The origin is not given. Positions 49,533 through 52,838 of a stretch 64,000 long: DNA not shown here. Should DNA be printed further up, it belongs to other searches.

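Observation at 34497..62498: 28-kb PUL-like locus that looks built to import and fully catabolise exogenous peptidoglycan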

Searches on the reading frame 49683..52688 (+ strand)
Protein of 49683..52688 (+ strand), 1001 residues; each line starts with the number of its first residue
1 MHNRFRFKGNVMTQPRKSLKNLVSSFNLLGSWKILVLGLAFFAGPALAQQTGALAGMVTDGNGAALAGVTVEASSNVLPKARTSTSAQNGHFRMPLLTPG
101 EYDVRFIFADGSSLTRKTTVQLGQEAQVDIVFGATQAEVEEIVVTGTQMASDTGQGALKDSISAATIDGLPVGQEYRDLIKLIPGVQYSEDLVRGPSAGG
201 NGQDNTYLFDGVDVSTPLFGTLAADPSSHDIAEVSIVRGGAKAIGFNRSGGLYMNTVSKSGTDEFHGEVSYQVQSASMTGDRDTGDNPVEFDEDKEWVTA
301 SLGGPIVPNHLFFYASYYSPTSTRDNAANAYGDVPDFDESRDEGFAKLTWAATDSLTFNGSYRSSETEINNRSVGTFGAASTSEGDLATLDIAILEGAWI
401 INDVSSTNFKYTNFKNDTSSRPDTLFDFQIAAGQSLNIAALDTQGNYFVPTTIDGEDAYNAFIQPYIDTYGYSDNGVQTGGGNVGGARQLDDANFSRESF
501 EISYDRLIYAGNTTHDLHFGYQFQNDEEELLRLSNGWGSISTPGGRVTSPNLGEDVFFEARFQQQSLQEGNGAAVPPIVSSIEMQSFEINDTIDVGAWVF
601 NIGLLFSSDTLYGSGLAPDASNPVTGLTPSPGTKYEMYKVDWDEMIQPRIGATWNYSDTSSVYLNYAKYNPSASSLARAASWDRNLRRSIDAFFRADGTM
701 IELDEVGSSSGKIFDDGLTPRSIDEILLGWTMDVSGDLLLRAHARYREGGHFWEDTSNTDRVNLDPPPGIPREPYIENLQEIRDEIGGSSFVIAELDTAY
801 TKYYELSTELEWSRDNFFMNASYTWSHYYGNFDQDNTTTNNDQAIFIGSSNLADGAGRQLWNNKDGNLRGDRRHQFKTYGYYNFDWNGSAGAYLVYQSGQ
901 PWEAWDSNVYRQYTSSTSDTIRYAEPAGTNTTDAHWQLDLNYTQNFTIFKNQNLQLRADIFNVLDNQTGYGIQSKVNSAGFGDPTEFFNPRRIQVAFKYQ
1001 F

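Call 4: search_protein_families(library=pfam, proteins=[window:49683-52688:+])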
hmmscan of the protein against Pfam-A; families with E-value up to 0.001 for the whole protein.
window:49683-52688:+ (1001 aa): 3 families
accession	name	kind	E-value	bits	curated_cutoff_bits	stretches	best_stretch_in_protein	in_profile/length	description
PF13620.12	CarboxypepD_reg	-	1.5e-12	48.1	32.3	1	54-131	2-80/82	Carboxypeptidase regulatory-like domain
PF13715.12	CarbopepD_reg_2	-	0.00014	22.2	32.2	1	55-144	2-88/88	CarboxypepD_reg-like domain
PF17210.9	SdrD_B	-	0.00031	21.3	29.7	1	60-141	18-96/112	SdrD B-like domain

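Call 6: search_protein_families(library=ncbifam, proteins=[window:49683-52688:+])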
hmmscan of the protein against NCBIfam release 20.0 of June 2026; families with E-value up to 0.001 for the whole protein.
window:49683-52688:+ (1001 aa): 0 families

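Call 8: search_protein_families(library=pfam, proteins=[window:49683-52688:+], max_evalue=0.1)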
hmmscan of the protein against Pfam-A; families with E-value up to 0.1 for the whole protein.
window:49683-52688:+ (1001 aa): 4 families
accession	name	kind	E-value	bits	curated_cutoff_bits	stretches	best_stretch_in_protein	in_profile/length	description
PF13620.12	CarboxypepD_reg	-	1.5e-12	48.1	32.3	1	54-131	2-80/82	Carboxypeptidase regulatory-like domain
PF13715.12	CarbopepD_reg_2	-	0.00014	22.2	32.2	1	55-144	2-88/88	CarboxypepD_reg-like domain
PF17210.9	SdrD_B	-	0.00031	21.3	29.7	1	60-141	18-96/112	SdrD B-like domain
PF02369.22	Big_1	-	0.015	15.8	34.9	1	50-118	17-90/93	Bacterial Ig-like domain (group 1)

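Call 14: find_homologous_proteins(query=window:49683-52688:+, max_evalue=1e-10)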
Query window:49683-52688:+ (1001 aa): 1526 proteins with E <= 1e-10 among 8000 candidates; the best 120 are listed.
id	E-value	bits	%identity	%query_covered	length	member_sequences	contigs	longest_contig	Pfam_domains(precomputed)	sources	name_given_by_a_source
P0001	0.0e+0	2263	100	99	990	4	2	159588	PF13620.13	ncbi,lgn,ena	-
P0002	0.0e+0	1618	72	97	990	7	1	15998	PF13620.13,PF17210.10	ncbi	-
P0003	0.0e+0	1519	69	97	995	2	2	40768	PF13715.13,PF13620.13,PF22904.4,PF17210.10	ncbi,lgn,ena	-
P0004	0.0e+0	1478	66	97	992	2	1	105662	PF13715.13,PF25183.2,PF13620.13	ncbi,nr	ncbi:MAG TPA: TonB-dependent receptor [Woeseiaceae bacterium]|nr:TonB-dependent receptor [Woeseiacea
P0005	0.0e+0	1476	66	99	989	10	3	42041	PF13620.13,PF17210.10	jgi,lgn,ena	-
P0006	0.0e+0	1473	64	98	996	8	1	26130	PF13715.13,PF13620.13,PF17210.10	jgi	jgi:hypothetical protein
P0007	0.0e+0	1472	66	97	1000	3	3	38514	PF13715.13,PF13620.13,PF17210.10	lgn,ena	-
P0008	0.0e+0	1470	66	99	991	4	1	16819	PF13715.13,PF13620.13,PF17210.10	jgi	-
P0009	0.0e+0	1466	64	99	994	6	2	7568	PF13715.13,PF25183.2,PF13620.13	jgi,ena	-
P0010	0.0e+0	1465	64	99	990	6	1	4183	PF13715.13,PF25183.2,PF13620.13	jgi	jgi:hypothetical protein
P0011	0.0e+0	1463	65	99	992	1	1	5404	PF13715.13,PF13620.13,PF17210.10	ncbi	-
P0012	0.0e+0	1458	65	99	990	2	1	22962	PF13715.13,PF13620.13,PF17210.10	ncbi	-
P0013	0.0e+0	1455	65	99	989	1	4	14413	PF13715.13,PF13620.13,PF17210.10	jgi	-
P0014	0.0e+0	1454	65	99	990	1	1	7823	PF13715.13,PF13620.13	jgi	jgi:hypothetical protein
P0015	0.0e+0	1451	65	99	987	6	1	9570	PF13715.13,PF13620.13,PF17210.10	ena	-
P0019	0.0e+0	1429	64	98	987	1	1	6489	PF13715.13,PF25183.2,PF13620.13,PF17210.10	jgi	-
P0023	0.0e+0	1393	63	97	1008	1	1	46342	PF13715.13,PF25183.2,PF13620.13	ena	-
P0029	0.0e+0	1354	62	98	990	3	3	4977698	PF13715.13,PF25183.2,PF13620.13,PF17210.10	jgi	-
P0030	0.0e+0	1342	62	95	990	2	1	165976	PF13715.13,PF25183.2,PF13620.13,PF17210.10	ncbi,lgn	ncbi:MAG: carboxypeptidase regulatory-like domain-containing protein [Pseudomonadota bacterium]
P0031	0.0e+0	1334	61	98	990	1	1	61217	PF13715.13,PF25183.2,PF13620.13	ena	-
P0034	0.0e+0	1321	61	97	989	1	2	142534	PF25183.2,PF13620.13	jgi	-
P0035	0.0e+0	1320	59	99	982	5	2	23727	PF25183.2,PF13620.13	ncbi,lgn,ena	-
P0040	0.0e+0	1290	60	96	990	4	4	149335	PF13715.13,PF25183.2,PF13620.13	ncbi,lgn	-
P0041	0.0e+0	1286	60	97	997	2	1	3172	PF13715.13,PF25183.2,PF13620.13,PF17210.10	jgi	jgi:hypothetical protein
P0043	0.0e+0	1280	59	96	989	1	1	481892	PF13715.13,PF25183.2,PF13620.13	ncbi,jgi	-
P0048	0.0e+0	1266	59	99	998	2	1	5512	PF25183.2,PF13620.13,PF22904.4,PF17210.10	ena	-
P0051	0.0e+0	1258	57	99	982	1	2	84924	PF13715.13,PF25183.2,PF13620.13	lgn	-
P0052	0.0e+0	1257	59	97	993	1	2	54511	PF13715.13,PF25183.2,PF13620.13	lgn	-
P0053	0.0e+0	1257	58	99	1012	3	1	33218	PF13715.13,PF25183.2,PF13620.13,PF17210.10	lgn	-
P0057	0.0e+0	1246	58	99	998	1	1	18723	PF25183.2,PF13620.13,PF22904.4,PF17210.10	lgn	-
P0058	0.0e+0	1245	58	98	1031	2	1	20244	PF13715.13,PF25183.2,PF13620.13,PF17210.10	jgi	jgi:hypothetical protein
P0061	0.0e+0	1242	58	97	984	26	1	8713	PF13715.13,PF25183.2,PF13620.13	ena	-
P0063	0.0e+0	1241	56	97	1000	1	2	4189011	PF13715.13,PF13620.13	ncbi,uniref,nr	ncbi:carboxypeptidase regulatory-like domain-containing protein [Paremcibacter congregatus]|uniref:T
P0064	0.0e+0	1240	58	99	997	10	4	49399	PF25183.2,PF13620.13,PF17210.10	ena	-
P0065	0.0e+0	1239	58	99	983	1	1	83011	PF13715.13,PF25183.2,PF13620.13,PF17210.10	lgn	-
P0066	0.0e+0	1238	58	98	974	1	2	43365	PF13715.13,PF25183.2,PF02369.23,PF13620.13,PF17210.10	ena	-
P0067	0.0e+0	1238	58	99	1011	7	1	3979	PF13715.13,PF25183.2,PF13620.13,PF17210.10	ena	-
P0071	0.0e+0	1235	58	98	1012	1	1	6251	PF13715.13,PF25183.2,PF13620.13,PF22904.4,PF17210.10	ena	-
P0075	0.0e+0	1232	57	99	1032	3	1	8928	PF13715.13,PF25183.2,PF13620.13,PF17210.10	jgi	jgi:hypothetical protein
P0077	0.0e+0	1228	56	98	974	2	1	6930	PF13715.13,PF25183.2,PF13620.13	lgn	-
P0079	0.0e+0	1228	57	99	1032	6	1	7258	PF13715.13,PF25183.2,PF13620.13,PF17210.10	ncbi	-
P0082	0.0e+0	1220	57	97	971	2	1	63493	PF25183.2,PF13620.13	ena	-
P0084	0.0e+0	1216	55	97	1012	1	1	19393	PF13715.13,PF25183.2,PF13620.13,PF17210.10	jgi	jgi:hypothetical protein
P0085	0.0e+0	1215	56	99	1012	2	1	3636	PF13715.13,PF25183.2,PF13620.13,PF17210.10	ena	-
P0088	0.0e+0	1212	56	99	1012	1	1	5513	PF13715.13,PF25183.2,PF13620.13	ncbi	-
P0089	0.0e+0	1210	57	97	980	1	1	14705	PF13715.13,PF25183.2,PF13620.13,PF17210.10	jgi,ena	-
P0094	0.0e+0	1208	57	97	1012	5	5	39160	PF13715.13,PF25183.2,PF13620.13,PF17210.10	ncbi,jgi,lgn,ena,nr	ncbi:MAG: carboxypeptidase regulatory-like domain-containing protein [Gammaproteobacteria bacterium]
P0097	0.0e+0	1202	57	97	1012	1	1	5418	PF13715.13,PF25183.2,PF13620.13,PF17210.10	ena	-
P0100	0.0e+0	1200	57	97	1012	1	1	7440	PF13715.13,PF25183.2,PF13620.13,PF17210.10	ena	-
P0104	0.0e+0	1197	55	99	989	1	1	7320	PF25183.2,PF13620.13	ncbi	-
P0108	0.0e+0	1196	55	97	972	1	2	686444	PF13715.13,PF25183.2,PF13620.13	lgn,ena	-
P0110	0.0e+0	1193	56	99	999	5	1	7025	PF13715.13,PF25183.2,PF13620.13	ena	-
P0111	0.0e+0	1191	57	97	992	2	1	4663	PF13715.13,PF25183.2,PF13620.13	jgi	-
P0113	0.0e+0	1190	56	99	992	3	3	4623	PF25183.2,PF13620.13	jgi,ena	-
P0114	0.0e+0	1190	55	95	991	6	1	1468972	PF25183.2,PF13620.13,PF17210.10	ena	-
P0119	0.0e+0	1185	55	97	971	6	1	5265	PF25183.2,PF13620.13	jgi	-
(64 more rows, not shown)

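Call 15: find_encoding_contigs(protein=P0001, flank=10000, max_places=4)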
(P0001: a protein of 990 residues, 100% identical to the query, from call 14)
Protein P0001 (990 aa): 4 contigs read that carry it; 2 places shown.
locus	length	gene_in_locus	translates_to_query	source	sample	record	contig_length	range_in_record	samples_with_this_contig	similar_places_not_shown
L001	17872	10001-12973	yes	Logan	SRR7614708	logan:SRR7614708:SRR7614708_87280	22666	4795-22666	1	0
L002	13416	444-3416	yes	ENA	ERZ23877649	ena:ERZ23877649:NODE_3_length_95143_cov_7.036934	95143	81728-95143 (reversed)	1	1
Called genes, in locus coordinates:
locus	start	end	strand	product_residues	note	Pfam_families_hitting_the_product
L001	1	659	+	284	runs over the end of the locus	PF01418:HTH_6, PF01380:SIS, PF13580:SIS_2 (weak)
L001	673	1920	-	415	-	PF00278:Orn_DAP_Arg_deC, PF01168:Ala_racemase_N (weak), PF02784:Orn_Arg_deC_N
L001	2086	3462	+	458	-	PF03553:Na_H_antiporter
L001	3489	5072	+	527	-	PF00144:Beta-lactamase, PF11954:DUF3471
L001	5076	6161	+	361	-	PF01168:Ala_racemase_N, PF00842:Ala_racemase_C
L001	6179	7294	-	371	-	PF02746:MR_MLE_N, PF13378:MR_MLE_C, PF07476:MAAL_C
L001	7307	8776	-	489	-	PF12913:SH3_6, PF00877:NLPC_P60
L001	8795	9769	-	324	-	PF01510:Amidase_2, PF01471:PG_binding_1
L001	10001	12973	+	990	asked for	PF13620:CarboxypepD_reg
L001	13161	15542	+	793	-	PF00149:Metallophos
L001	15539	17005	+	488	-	PF00474:SSF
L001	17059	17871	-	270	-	?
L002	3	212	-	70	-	?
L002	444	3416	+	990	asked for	PF13620:CarboxypepD_reg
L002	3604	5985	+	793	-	PF00149:Metallophos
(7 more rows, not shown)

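Call 17: find_related_loci(query=A1, collection=genome_contigs, flank=10000)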
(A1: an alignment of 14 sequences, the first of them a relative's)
Query A1 (990 aa) in genome_contigs; peptide patterns used: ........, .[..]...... (x = any residue, [..] = any of these).
599 stretches matched a pattern (row limit reached: there are more); 583 encode a relative of the query (tblastn E <= 1e-3); the best 80 are kept; 80 distinct loci.
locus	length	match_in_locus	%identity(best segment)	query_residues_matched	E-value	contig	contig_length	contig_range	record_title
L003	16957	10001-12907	69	24-990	0e+0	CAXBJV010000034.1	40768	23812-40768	MAG TPA_asm: uncultured Woeseiaceae bacterium isolate ERR2762122_metabat2_19 genome assembly, contig: ERZ3421826.1522, w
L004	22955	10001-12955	67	4-990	0e+0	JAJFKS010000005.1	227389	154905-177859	MAG: Woeseiaceae bacterium isolate OFTM327 OFTM327_4, whole genome shotgun sequence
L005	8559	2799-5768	66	1-990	0e+0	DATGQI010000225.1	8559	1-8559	MAG TPA_asm: Woeseiaceae bacterium isolate SMAG_U10419 k141_3911468, whole genome shotgun sequence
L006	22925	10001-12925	66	20-990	0e+0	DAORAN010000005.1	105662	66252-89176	MAG TPA_asm: Woeseiaceae bacterium isolate AMR_MDS_0957 NODE_60_length_105662_cov_12.484305, whole genome shotgun sequen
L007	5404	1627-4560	66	14-990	0e+0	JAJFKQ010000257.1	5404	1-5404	MAG: Woeseiaceae bacterium isolate OFTM126 OFTM126_256, whole genome shotgun sequence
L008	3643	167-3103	65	14-990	0e+0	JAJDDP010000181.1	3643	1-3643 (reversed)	MAG: Phycisphaerae bacterium isolate OFTM209 OFTM209_180, whole genome shotgun sequence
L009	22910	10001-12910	63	18-990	0e+0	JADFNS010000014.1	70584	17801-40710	MAG: Proteobacteria bacterium isolate B64T3L11 B64T3L11_NODE157, whole genome shotgun sequence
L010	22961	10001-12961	63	5-990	0e+0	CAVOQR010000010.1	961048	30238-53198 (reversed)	MAG: uncultured Gammaproteobacteria bacterium isolate MFD09964.bin.1.69 genome assembly, contig: contig_9030, whole geno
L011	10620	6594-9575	60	1-990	0e+0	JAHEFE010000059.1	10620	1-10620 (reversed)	MAG: Woeseiaceae bacterium isolate Ww311 NODE_15224_length_10620_cov_4.905801, whole genome shotgun sequence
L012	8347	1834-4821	59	1-990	0e+0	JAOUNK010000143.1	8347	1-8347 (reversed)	MAG: Gammaproteobacteria bacterium isolate 8_1_July_SF_Bin69 8_1_July_SF_Bin69_scaffold_4057_c1, whole genome shotgun se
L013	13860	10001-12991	57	6-990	0e+0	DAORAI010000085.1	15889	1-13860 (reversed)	MAG TPA_asm: Woeseiaceae bacterium isolate AMR_MDS_0962 NODE_628_length_15889_cov_5.158204, whole genome shotgun sequenc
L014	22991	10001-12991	57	6-990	0e+0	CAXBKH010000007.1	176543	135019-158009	MAG TPA_asm: uncultured bacterium isolate ERR2762155_maxbin2_30 genome assembly, contig: ERZ3421563.60, whole genome sho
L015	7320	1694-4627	55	5-984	0e+0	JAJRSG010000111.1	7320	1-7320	MAG: Alphaproteobacteria bacterium isolate Dive100_bin4.62 k141_454892, whole genome shotgun sequence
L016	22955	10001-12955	56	5-990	0e+0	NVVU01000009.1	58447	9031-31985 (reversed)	MAG: Robiginitomaculum sp. isolate NORP55 Contig_source1382A_1418, whole genome shotgun sequence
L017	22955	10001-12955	56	1-990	0e+0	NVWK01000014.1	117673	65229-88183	MAG: Robiginitomaculum sp. isolate NORP39 Contig_source1382A_23340, whole genome shotgun sequence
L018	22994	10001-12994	56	6-990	0e+0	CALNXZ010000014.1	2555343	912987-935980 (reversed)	MAG: uncultured Gammaproteobacteria bacterium isolate LOGT_bin.0049 genome assembly, contig: contig_18532, whole genome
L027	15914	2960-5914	54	5-990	0e+0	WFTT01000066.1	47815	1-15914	MAG: Robiginitomaculum sp. isolate S139_40 k151_328941, whole genome shotgun sequence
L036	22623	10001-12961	55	14-990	0e+0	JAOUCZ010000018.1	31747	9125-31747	MAG: Lysobacterales bacterium isolate 24_Oct_SF_Bin7 24_Oct_SF_Bin7_scaffold_126_c1, whole genome shotgun sequence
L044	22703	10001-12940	54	17-990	0e+0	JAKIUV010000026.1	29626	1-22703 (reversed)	MAG: Robiginitomaculum sp. isolate D100SM.bin.26 NODE_695_length_29626_cov_4.321638, whole genome shotgun sequence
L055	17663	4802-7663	53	35-990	0e+0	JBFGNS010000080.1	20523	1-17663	MAG: Thermoanaerobaculia bacterium isolate Mix_sand03.2021.01.Z.37 k141_1015902_length_20523_cov_19.5321, whole genome s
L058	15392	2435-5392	53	3-990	0e+0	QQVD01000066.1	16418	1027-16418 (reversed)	MAG: Acidobacteria bacterium isolate LB_ACB_1 c_000000000483, whole genome shotgun sequence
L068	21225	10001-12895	53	23-990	0e+0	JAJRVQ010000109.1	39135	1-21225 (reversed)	MAG: Acidobacteria bacterium isolate Dive96_bin10.49 k141_3013871, whole genome shotgun sequence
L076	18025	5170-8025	53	37-990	0e+0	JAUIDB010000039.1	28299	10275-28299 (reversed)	MAG: Thermoanaerobaculia bacterium isolate 7_bin.54 NODE_1762_length_28299_cov_1.286384, whole genome shotgun sequence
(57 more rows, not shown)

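Call 28: search_solved_structures(query=A1, max_evalue=0.01)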
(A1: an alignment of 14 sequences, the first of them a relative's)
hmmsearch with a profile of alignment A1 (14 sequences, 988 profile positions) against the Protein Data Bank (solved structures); distinct sequences matched with E-value up to 0.01: 3.
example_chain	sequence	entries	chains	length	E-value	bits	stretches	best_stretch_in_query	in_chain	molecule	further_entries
10ps_A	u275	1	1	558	4.7e-07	30.9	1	47-102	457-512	Serine-aspartate repeat-containing protein D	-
9c7v_B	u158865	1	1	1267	0.00083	20.1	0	43-106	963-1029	BOS complex subunit NOMO2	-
9c7u_B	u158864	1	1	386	0.0031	18.2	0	43-106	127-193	BOS complex subunit NOMO2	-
